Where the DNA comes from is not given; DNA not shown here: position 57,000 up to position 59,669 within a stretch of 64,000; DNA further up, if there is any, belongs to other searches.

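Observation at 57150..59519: Unusual fusion: QueC-like PP-loop ATPase joined to a creatininase-family amidohydrolase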

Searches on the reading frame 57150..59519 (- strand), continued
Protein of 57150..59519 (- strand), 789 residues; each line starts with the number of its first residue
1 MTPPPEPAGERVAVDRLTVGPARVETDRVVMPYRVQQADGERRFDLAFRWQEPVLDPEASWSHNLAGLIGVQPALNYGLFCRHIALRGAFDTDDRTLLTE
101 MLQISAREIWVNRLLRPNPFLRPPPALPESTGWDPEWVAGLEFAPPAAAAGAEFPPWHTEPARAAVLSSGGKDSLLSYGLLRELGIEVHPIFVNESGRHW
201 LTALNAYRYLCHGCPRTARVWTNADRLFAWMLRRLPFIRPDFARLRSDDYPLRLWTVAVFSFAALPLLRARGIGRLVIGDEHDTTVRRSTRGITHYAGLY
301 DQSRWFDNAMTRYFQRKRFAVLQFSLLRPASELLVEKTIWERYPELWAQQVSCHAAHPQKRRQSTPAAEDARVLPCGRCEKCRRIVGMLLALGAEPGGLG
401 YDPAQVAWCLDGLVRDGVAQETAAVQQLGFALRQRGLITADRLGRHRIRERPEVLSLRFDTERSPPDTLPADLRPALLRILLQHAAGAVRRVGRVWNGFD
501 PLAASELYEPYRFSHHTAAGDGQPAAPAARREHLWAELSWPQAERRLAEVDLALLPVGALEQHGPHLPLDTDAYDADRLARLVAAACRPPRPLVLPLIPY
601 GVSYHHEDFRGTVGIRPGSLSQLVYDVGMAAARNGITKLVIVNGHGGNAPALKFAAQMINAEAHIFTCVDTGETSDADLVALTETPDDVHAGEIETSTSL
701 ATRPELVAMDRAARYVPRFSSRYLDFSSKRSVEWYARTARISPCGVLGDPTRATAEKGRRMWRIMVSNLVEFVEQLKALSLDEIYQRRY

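Call 14: find_encoding_contigs(protein=P0017, flank=10000, max_places=2)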
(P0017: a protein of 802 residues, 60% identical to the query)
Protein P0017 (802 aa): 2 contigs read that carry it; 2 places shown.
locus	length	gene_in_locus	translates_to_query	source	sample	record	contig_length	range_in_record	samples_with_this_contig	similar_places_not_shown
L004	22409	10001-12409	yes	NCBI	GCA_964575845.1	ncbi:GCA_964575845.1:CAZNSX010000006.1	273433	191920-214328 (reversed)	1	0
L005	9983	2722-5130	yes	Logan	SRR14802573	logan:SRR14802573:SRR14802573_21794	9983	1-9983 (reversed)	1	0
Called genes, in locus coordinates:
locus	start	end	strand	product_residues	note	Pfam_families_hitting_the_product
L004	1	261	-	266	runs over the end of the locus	PF06386:GvpL_GvpF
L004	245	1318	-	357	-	PF06386:GvpL_GvpF, PF00226:DnaJ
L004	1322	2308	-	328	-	PF10609:ParA (faint), PF00142:Fer4_NifH (weak), PF01656:CbiA, PF02374:ArsA_ATPase, PF13614:AAA_31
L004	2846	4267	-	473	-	PF00072:Response_reg, PF00158:Sigma54_activat, PF14532:Sigma54_activ_2, PF07724:AAA_2 (weak), PF07728:AAA_5, PF25601:AAA_lid_14, PF02954:HTH_8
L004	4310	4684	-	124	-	PF00072:Response_reg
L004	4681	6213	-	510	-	PF13188:PAS_8 (faint), PF08448:PAS_4, PF00989:PAS, PF08448:PAS_4, PF13426:PAS_9, PF08447:PAS_3 (weak), PF00512:HisKA, PF02518:HATPase_c, +1 more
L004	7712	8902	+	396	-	PF00291:PALP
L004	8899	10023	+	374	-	PF17396:DUF1611_N, PF07755:DUF1611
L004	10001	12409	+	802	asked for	PF02633:Creatininase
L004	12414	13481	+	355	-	PF02746:MR_MLE_N, PF13378:MR_MLE_C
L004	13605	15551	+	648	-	PF02934:GatB_N, PF02637:GatB_Yqey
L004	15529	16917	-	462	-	PF18195:GatD_N, PF00710:Asparaginase, PF17763:Asparaginase_C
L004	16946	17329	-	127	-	-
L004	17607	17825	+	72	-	-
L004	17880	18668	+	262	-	-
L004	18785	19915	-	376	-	PF12679:ABC2_membrane_2, PF12698:ABC2_membrane_3, PF01061:ABC2_membrane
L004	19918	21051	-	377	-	PF12679:ABC2_membrane_2, PF12698:ABC2_membrane_3, PF01061:ABC2_membrane, PF12730:ABC2_membrane_4 (weak)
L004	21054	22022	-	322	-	PF00005:ABC_tran, PF13304:AAA_21 (weak), PF13732:DrrA1-3_C (weak)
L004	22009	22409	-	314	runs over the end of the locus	PF00005:ABC_tran, PF13304:AAA_21, PF13732:DrrA1-3_C (weak)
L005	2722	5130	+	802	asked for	PF02633:Creatininase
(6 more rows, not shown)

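Call 23: find_related_loci(query=A2, collection=genome_contigs, flank=6000)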
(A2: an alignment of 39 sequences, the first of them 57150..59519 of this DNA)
Query A2 (789 aa) in genome_contigs; peptide patterns used: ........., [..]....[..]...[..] (x = any residue, [..] = any of these).
600 stretches matched a pattern (row limit reached: there are more); 582 encode a relative of the query (tblastn E <= 1e-3); the best 80 are kept; 80 distinct loci.
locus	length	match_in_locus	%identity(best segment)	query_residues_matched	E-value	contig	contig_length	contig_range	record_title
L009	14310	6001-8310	60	13-789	0e+0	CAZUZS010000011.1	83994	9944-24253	MAG TPA_asm: uncultured Calditrichaceae bacterium isolate binchicken_co129_674 genome assembly, contig: NODE_502_length_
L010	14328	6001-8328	57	13-789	0e+0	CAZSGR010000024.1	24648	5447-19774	MAG TPA_asm: uncultured Eubacteriales bacterium isolate SRP068000_co2_13 genome assembly, contig: NODE_1246_length_24648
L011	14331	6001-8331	59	17-789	0e+0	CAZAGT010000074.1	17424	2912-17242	MAG TPA_asm: uncultured Desulfobacteraceae bacterium isolate binchicken_co294_166 genome assembly, contig: NODE_3461_len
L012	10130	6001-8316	59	14-789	0e+0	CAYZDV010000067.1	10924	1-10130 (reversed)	MAG TPA_asm: uncultured Eubacteriales bacterium isolate binchicken_co360_50 genome assembly, contig: NODE_952_length_109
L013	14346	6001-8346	56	1-789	0e+0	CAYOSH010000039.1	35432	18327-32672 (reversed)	MAG TPA_asm: uncultured Eubacteriales bacterium isolate SRP185410_co2_348 genome assembly, contig: NODE_1245_length_3543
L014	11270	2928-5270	56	1-789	0e+0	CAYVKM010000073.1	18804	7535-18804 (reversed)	MAG TPA_asm: uncultured Calditrichaceae bacterium isolate SRP214966_co2_132 genome assembly, contig: NODE_4249_length_18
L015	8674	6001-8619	56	1-788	0e+0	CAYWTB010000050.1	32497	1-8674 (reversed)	MAG TPA_asm: uncultured Caldithrix sp. isolate SRP214966_co4_526 genome assembly, contig: NODE_919_length_32497_cov_8.42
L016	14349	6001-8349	57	2-789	0e+0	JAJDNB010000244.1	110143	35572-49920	MAG: Deltaproteobacteria bacterium isolate ALJrbin.12 k141_6745144, whole genome shotgun sequence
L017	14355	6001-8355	58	6-789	0e+0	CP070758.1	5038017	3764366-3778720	MAG: Gemmatimonadota bacterium isolate bin29 chromosome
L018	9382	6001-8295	60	13-789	0e+0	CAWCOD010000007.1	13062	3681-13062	MAG: uncultured Holophagae bacterium isolate MFD03804.bin.1.68 genome assembly, contig: contig_27061, whole genome shotg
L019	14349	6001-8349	57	2-789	0e+0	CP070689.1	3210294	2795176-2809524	MAG: Deltaproteobacteria bacterium isolate bin63 chromosome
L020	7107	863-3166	56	15-789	0e+0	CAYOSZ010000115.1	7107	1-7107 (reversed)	MAG TPA_asm: uncultured Ignavibacteria bacterium isolate SRP214966_co2_364 genome assembly, contig: NODE_20056_length_71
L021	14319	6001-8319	60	14-789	0e+0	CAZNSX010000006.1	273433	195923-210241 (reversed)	MAG TPA_asm: uncultured bacterium isolate SRP323688_co1_195 genome assembly, contig: NODE_60_length_273433_cov_17.219937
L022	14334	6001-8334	57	6-789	0e+0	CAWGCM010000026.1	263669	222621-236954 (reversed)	MAG: uncultured delta proteobacterium isolate MFD03804.bin.2.142 genome assembly, contig: contig_5510, whole genome shot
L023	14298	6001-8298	59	12-789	0e+0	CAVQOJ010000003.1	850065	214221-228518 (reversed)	MAG: uncultured Holophagae bacterium isolate MFD09964.bin.1.228 genome assembly, contig: contig_16454, whole genome shot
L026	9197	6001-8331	56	6-789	0e+0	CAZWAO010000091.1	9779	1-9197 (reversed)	MAG TPA_asm: uncultured Ignavibacteria bacterium isolate binchicken_co81_427 genome assembly, contig: NODE_11554_length_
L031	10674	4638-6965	57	13-789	0e+0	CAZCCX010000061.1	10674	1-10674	MAG TPA_asm: uncultured Desulfobacteraceae bacterium isolate binchicken_co89_617 genome assembly, contig: NODE_12444_len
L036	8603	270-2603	57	13-789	0e+0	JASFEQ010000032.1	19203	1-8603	MAG: Desulfobacteraceae bacterium isolate D0606M12metaG_Bin_56 D0606M12metaG_FD_scaffold_593_c1, whole genome shotgun se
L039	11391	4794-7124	56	13-789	0e+0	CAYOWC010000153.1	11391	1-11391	MAG TPA_asm: uncultured Desulfobacteraceae bacterium isolate binchicken_co47_163 genome assembly, contig: NODE_4308_leng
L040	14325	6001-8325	56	13-789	0e+0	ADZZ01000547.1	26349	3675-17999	Delta proteobacterium NaphS2 ctg_1101087565780, whole genome shotgun sequence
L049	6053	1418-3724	56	15-789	0e+0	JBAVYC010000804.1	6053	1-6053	MAG: Desulfobacterales bacterium isolate MFD03804_ilm_asm_bin1 k127_224131, whole genome shotgun sequence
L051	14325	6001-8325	58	6-789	0e+0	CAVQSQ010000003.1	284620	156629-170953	MAG: Candidatus Sulfomarinibacteraceae bacterium isolate MFD09964.bin.2.219 genome assembly, contig: contig_11170, whole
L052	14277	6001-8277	58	12-786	0e+0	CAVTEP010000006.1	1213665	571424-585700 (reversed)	MAG: Candidatus Sulfomarinibacteraceae bacterium isolate MFD09779.bin.1.340 genome assembly, contig: contig_47017, whole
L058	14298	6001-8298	57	15-789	0e+0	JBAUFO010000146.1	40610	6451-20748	MAG: Candidatus Zixiibacteriota bacterium isolate MFD13088_ilm_asm_bin32 k127_19473, whole genome shotgun sequence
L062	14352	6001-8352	56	6-789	0e+0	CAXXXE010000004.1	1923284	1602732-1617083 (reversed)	MAG: Desulfatiglandales bacterium isolate d5234fa8-f814-4557-af24-a28d4dae9633 genome assembly, contig: contig_4, whole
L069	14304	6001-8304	56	15-789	0e+0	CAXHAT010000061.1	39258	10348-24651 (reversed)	MAG TPA_asm: uncultured Deferribacteres bacterium isolate SRR12479933_maxbin2_2 genome assembly, contig: ERZ4874384.63,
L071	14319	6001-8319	55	13-789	0e+0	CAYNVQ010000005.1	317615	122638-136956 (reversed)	MAG TPA_asm: uncultured Eubacteriales bacterium isolate SRP323688_co1_275 genome assembly, contig: NODE_44_length_317615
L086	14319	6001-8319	56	6-789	0e+0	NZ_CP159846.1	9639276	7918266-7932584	Desulfosarcina variabilis str. Montpellier chromosome, complete genome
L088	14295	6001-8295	54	13-789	0e+0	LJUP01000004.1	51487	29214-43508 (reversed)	MAG: Bacteroides sp. SM23_62 WORSMTZ_574, whole genome shotgun sequence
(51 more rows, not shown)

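Call 30: predict_structure(alignment_id=A2)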
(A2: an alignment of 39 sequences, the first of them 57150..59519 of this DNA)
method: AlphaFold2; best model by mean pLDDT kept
length: 789 residues; sequences in the alignment: 39
mean_pLDDT: 84.3   pTM: 0.65
mean pLDDT of the five models: 84.3, 84.1, 83.7, 81.6, 81.1
residues with pLDDT >= 90: 428; 70-90: 231; 50-70: 67; < 50: 63
segments of 3 or more residues with pLDDT < 50: 1-9, 149-151, 359-369, 516-529, 605-607, 671-673, 720-738
pLDDT, mean of each block of 10 residues (from residue 1): 39 91 97 95 98 94 95 94 94 93 91 85 62 80 73 79 93 96 96 77 90 93 93 90 75 83 97 94 80 83 90 92 95 96 96 60 37 85 95 94 95 92 95 97 96 95 85 94 97 90 86 56 34 84 89 94 82 93 92 93 55 77 96 95 84 93 91 66 76 88 88 65 45 47 65 91 91 91 74
secondary structure, 60 per line:
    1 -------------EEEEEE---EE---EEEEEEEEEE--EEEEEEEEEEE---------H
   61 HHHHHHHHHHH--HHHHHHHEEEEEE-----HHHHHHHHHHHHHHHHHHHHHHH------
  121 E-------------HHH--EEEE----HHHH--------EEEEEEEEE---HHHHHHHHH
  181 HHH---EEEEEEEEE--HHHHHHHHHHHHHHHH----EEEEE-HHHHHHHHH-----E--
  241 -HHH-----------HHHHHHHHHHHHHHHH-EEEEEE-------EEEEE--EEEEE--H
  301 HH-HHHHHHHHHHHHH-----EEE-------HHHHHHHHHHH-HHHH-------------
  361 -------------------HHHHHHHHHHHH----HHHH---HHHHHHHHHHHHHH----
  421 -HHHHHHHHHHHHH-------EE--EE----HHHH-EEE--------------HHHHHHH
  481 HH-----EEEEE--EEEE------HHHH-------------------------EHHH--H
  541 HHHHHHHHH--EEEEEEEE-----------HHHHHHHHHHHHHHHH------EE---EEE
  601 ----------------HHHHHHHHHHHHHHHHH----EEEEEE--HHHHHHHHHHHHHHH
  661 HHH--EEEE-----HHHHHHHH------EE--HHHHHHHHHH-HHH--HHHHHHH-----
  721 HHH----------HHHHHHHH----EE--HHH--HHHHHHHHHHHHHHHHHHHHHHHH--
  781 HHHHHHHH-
elements in order (helices of 4 or more, strands of 3 or more residues): E14-19 E28-37 E40-50 H60-71 H74-80 E81-86 H92-114 E140-143 H148-151 E160-168 H172-183 E187-195 H198-213 E218-222 H224-232 H256-271 E273-278 E286-290 E293-297 H304-316 E322-324 H332-342 H344-347 H380-391 H396-399 H403-416 H422-434 H452-455 E457-459 H474-482 E488-492 E495-498 H505-508 H540-549 E552-559 H571-586 E598-600 H617-633 E638-643 H646-663 E666-669 H675-682 H693-702 H709-715 H734-741 H755-778 H781-788

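Call 38: search_solved_structures(query=L001:12427-13506:+, max_evalue=1e-20)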
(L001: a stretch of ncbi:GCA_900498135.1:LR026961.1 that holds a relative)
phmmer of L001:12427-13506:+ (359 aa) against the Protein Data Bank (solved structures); distinct sequences matched with E-value up to 1e-20: 59.
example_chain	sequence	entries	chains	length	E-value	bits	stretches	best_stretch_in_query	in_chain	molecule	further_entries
3jva_A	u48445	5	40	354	1.3e-70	241.6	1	7-345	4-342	Dipeptide Epimerase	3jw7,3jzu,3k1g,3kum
1jpm_A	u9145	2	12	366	6.9e-69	235.9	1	4-354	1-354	L-Ala-D/L-Glu Epimerase | similar to chloromuconate cycloisomerase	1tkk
3rit_A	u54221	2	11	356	4.7e-64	220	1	4-354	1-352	Dipeptide epimerase | Putative chloromuconate cycloisomerase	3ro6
2p88_A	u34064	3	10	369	2e-56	194.9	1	4-356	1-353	Mandelate racemase/muconate lactonizing enzyme family protein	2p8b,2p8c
2zad_A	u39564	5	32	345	4.5e-48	167.4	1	15-335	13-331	Muconate cycloisomerase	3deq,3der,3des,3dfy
3q45_A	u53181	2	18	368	1.7e-46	162.2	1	6-353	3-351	Mandelate racemase/muconate lactonizing enzyme family; possible chloromuconate cycloisomer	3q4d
3r0k_A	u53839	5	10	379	4.5e-45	157.6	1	14-325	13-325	Enzyme of enolase superfamily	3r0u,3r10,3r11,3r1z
3u9i_A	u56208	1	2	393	2.9e-43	151.6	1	6-344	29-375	Mandelate racemase/muconate lactonizing enzyme, C-terminal domain protein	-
3ik4_A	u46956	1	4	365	3.5e-43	151.3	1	6-355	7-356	Mandelate racemase/muconate lactonizing protein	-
3s5s_A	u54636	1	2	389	7.8e-43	150.2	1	3-342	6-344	Mandelate racemase/muconate lactonizing enzyme family protein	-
3dg3_A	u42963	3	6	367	5.5e-40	140.9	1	4-356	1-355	Muconate cycloisomerase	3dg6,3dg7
2qde_A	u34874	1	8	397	1.1e-39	139.8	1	4-355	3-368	Mandelate racemase/muconate lactonizing enzyme family protein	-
3eez_A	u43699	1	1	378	4.2e-38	134.6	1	4-353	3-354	putative Mandelate racemase/muconate lactonizing enzyme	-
2qdd_A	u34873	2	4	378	1.4e-37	132.9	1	4-354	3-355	Mandelate racemase/muconate lactonizing enzyme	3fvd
3ct2_A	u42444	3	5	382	4.7e-37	131.2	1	3-356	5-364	Muconate cycloisomerase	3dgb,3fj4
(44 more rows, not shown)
